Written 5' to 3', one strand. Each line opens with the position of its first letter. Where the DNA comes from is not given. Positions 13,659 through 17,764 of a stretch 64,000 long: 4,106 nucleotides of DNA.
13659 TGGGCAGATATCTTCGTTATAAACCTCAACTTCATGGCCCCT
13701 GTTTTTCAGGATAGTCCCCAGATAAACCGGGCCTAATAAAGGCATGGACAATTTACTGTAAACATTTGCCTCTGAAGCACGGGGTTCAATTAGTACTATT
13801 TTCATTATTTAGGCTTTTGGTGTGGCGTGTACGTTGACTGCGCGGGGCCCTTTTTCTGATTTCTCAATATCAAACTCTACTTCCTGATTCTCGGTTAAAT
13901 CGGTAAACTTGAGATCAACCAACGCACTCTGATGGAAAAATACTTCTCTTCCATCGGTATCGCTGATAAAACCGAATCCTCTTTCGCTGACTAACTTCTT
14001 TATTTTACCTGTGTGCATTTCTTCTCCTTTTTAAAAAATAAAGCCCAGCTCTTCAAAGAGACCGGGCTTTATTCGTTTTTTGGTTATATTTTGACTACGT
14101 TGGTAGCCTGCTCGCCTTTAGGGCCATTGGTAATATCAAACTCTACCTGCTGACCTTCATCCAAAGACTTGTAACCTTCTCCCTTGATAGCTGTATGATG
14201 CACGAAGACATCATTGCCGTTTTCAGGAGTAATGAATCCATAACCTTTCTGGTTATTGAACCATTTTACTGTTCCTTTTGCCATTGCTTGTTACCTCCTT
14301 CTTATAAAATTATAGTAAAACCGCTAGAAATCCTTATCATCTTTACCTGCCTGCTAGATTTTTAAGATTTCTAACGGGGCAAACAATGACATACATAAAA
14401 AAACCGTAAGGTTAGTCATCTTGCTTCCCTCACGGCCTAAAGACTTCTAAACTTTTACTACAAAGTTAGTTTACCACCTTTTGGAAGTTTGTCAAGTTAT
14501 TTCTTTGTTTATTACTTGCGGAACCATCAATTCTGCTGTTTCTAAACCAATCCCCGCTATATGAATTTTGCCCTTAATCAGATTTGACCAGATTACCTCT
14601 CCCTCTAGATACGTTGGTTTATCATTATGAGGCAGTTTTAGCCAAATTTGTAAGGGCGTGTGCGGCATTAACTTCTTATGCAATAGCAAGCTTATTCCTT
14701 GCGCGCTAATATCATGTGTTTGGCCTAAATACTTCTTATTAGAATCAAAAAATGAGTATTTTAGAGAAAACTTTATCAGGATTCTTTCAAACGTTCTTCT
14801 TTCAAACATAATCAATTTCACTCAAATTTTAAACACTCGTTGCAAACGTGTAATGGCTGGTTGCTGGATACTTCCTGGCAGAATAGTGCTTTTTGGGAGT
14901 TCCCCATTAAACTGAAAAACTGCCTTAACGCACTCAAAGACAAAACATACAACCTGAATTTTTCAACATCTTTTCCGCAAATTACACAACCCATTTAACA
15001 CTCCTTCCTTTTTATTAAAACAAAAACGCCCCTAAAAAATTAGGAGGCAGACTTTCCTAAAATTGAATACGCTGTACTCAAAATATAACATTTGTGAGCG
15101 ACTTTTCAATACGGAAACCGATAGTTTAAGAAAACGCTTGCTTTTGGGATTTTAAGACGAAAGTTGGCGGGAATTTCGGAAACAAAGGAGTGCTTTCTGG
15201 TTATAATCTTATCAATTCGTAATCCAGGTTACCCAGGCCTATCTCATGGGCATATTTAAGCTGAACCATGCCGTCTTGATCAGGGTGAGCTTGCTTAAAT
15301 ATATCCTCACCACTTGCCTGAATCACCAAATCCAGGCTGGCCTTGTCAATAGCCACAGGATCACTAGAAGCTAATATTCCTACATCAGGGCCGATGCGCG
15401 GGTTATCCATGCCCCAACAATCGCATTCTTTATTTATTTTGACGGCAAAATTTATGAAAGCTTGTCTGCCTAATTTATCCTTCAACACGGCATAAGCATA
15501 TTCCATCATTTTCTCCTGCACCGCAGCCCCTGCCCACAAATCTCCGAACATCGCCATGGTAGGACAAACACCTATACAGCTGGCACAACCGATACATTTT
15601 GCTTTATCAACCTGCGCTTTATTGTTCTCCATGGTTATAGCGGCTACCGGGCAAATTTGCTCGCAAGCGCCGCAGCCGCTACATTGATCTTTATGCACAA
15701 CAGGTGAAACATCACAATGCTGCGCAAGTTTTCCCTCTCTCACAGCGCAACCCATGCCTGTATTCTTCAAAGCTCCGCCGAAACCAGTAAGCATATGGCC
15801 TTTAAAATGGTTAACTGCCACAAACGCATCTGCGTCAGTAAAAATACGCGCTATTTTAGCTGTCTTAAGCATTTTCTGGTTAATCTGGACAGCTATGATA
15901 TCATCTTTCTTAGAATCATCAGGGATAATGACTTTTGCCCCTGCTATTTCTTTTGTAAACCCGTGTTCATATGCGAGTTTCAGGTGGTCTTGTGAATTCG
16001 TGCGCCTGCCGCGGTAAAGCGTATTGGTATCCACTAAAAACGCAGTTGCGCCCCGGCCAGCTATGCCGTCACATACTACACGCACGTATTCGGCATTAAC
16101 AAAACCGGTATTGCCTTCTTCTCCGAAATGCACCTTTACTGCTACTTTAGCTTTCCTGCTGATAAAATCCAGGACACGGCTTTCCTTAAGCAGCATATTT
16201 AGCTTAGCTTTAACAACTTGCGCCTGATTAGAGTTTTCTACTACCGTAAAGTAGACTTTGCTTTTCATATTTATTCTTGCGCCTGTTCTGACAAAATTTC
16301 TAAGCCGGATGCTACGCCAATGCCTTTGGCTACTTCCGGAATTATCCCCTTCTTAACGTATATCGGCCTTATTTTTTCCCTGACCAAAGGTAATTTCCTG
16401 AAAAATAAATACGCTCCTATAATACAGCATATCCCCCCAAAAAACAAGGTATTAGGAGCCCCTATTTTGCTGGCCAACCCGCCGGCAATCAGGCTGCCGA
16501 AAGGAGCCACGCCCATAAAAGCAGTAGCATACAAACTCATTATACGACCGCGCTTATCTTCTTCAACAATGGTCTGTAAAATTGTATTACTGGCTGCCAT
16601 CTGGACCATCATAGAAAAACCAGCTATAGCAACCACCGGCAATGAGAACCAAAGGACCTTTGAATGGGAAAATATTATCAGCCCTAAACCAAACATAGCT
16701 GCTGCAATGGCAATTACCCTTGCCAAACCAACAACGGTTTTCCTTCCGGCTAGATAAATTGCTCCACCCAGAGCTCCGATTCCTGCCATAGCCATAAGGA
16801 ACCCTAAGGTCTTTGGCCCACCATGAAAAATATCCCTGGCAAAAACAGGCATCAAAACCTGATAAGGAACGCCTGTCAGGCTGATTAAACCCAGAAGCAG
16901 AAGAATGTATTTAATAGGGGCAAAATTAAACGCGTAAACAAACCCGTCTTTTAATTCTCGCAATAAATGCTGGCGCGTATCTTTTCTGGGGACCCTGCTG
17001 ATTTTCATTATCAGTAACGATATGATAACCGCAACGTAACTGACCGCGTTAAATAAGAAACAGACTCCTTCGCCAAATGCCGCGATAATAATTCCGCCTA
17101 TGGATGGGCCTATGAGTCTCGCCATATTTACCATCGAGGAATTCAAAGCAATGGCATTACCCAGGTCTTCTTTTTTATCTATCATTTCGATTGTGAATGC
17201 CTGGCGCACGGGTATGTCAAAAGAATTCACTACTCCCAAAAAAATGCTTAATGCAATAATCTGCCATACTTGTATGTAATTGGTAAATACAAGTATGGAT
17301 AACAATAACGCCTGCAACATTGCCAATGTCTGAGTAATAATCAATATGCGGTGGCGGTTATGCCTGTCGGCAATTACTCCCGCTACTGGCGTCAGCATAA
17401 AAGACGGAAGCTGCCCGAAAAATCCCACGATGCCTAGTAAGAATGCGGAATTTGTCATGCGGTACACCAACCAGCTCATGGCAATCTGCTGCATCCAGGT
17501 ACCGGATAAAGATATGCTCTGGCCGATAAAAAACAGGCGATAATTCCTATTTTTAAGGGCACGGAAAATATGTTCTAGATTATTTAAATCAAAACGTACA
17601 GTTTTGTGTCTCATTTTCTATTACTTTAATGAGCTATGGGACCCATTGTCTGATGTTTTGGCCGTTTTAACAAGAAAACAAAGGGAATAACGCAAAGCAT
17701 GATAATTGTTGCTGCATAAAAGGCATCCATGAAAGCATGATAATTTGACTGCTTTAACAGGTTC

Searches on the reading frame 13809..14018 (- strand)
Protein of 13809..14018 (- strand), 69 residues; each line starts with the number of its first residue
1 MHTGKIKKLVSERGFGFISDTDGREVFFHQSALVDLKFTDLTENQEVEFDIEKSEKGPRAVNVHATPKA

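Call 21: search_protein_families(library=pfam, proteins=[window:13809-14018:-], max_evalue=0.01)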
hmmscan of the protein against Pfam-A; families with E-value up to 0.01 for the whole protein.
window:13809-14018:- (69 aa): 1 family
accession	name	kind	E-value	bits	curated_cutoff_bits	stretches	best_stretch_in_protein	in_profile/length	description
PF00313.28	CSD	-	4.1e-21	75.1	27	1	3-64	2-64/66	'Cold-shock' DNA-binding domain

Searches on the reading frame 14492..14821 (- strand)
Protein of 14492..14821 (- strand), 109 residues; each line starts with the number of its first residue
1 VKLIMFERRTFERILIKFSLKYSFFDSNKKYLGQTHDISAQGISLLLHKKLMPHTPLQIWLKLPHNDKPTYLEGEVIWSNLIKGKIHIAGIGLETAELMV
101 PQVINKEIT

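Call 21: search_protein_families(library=pfam, proteins=[window:14492-14821:-], max_evalue=0.01)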
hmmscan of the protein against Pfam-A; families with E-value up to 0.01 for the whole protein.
window:14492-14821:- (109 aa): 1 family
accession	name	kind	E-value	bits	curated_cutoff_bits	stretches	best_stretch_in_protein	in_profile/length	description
PF07238.19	PilZ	-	1.9e-12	47.9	22.5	1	7-94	1-84/102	PilZ domain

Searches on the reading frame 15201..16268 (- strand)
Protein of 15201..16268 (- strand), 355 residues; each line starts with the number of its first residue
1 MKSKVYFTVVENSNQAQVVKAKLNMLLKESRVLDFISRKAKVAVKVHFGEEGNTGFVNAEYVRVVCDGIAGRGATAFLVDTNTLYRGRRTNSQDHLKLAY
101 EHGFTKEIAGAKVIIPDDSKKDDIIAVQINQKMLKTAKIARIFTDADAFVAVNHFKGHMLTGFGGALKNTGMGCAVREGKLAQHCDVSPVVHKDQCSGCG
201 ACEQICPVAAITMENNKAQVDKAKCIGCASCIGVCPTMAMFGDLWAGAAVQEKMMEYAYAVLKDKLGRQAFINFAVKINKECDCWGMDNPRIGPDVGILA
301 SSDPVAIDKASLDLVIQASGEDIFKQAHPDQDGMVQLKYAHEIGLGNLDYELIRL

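Call 36: search_protein_families(library=pfam, proteins=[window:15201-16268:-], max_evalue=0.01)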
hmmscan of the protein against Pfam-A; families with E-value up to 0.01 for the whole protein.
window:15201-16268:- (355 aa): 16 families
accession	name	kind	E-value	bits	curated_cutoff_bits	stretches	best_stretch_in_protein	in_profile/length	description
PF04015.17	DUF362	-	6.2e-44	150.9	24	1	42-313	1-200/200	Domain of unknown function (DUF362)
PF00037.32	Fer4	-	3.5e-13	49.2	21.1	2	189-212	1-24/24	4Fe-4S binding domain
PF14697.11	Fer4_21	-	5.8e-09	36.4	35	1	190-238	2-54/59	4Fe-4S dicluster domain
PF25160.1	LdpA_Fe-S-bd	-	1.4e-08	34.8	27.6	2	202-237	9-40/49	LdpA Fe-S cluster-binding domain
PF12838.12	Fer4_7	-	1.6e-08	35.3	27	1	195-238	1-51/52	4Fe-4S dicluster domain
PF13237.11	Fer4_10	-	1.6e-08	34.8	25.5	1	189-236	2-53/53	4Fe-4S dicluster domain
PF12837.12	Fer4_6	-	1.8e-08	34.4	25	2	218-239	2-23/24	4Fe-4S binding domain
PF12797.12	Fer4_2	-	4.5e-08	33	24.5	2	189-208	3-22/22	4Fe-4S binding domain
PF13484.11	Fer4_16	-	2.7e-07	31.7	30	2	195-226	1-30/66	4Fe-4S double cluster binding domain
PF13187.11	Fer4_9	-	1.2e-06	28.9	27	1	195-239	1-51/52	4Fe-4S dicluster domain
PF13183.11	Fer4_8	-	2e-05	25.5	27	0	224-255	4-35/68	4Fe-4S dicluster domain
PF09861.14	Lar_N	-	0.00037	20.2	23.3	1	106-187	114-195/204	Lactate racemase N-terminal domain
PF12800.12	Fer4_4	-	0.0004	20.9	24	0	195-208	3-16/17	4Fe-4S binding domain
PF12798.12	Fer4_3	-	0.00044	21.3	27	0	196-210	1-15/15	4Fe-4S binding domain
PF13370.11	Fer4_13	-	0.00072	20.6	24.5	0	220-237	1-18/58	4Fe-4S single cluster domain of Ferredoxin I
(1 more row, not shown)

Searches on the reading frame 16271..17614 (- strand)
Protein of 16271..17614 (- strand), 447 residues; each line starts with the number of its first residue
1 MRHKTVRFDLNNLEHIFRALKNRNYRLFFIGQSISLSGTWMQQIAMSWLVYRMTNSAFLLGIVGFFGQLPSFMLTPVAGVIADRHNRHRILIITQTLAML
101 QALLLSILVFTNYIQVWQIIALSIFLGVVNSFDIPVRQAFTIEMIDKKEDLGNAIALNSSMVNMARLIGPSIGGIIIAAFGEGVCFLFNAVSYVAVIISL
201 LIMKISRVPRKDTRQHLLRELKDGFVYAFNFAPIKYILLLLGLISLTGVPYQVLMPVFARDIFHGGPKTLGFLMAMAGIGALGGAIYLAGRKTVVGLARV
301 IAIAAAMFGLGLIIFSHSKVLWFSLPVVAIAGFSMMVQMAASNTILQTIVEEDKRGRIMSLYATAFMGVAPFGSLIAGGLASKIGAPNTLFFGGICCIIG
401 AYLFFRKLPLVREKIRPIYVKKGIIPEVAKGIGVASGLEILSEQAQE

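Call 33: find_encoding_contigs(protein=P0020, flank=10000, max_places=4)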
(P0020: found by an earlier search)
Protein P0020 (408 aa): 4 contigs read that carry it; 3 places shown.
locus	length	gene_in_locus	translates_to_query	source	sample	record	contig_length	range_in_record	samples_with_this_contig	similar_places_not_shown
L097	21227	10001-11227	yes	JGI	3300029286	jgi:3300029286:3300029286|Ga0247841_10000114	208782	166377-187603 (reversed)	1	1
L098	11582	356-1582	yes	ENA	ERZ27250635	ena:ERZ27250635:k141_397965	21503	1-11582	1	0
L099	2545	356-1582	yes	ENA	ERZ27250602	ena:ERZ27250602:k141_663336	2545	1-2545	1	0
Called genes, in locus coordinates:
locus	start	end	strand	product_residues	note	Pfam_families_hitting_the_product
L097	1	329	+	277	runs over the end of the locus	PF12697:Abhydrolase_6, PF00561:Abhydrolase_1, PF12146:Hydrolase_4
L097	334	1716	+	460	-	PF00083:Sugar_tr (weak), PF07690:MFS_1, PF12832:MFS_1_like (faint), PF07690:MFS_1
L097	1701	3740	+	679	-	PF00580:UvrD-helicase, PF13245:AAA_19, PF13604:AAA_30 (faint), PF01443:Viral_helicase1 (faint), PF13361:UvrD_C, PF13538:UvrD_C_2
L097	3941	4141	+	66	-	PF00313:CSD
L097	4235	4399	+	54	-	-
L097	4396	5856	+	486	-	PF02310:B12-binding, PF04055:Radical_SAM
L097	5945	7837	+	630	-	PF00005:ABC_tran, PF02367:TsaE (faint), PF02463:SMC_N (faint), PF13191:AAA_16 (faint), PF13555:AAA_29 (faint), PF12848:ABC_tran_Xtn, PF00005:ABC_tran, PF16326:ABC_tran_CTD, +7 more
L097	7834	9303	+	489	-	PF02310:B12-binding, PF04055:Radical_SAM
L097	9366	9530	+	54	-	-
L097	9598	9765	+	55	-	PF23477:zf_Tbcl_2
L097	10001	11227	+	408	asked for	PF00909:Ammonium_transp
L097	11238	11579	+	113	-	PF00543:P-II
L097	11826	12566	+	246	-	PF11306:DUF3108 (weak)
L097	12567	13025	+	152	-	PF09835:DUF2062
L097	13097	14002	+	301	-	PF01555:N6_N4_Mtase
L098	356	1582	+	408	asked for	PF00909:Ammonium_transp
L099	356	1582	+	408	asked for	PF00909:Ammonium_transp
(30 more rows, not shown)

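Call 36: search_protein_families(library=pfam, proteins=[window:16271-17614:-], max_evalue=0.01)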
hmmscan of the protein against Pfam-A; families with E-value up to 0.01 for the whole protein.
window:16271-17614:- (447 aa): 4 families
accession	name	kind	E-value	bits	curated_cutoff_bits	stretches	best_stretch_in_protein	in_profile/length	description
PF05977.19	MFS_3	-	1.6e-68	231.9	27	1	19-409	6-396/524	Transmembrane secretion effector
PF07690.21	MFS_1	-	9.9e-43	146.8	33.4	2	29-370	2-343/347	Major Facilitator Superfamily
PF13347.12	MFS_2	-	1.4e-05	24.3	27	1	10-181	211-385/427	MFS/sugar transport protein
PF12832.13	MFS_1_like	-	5.2e-05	22.9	25.2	1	68-387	44-367/373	MFS_1 like family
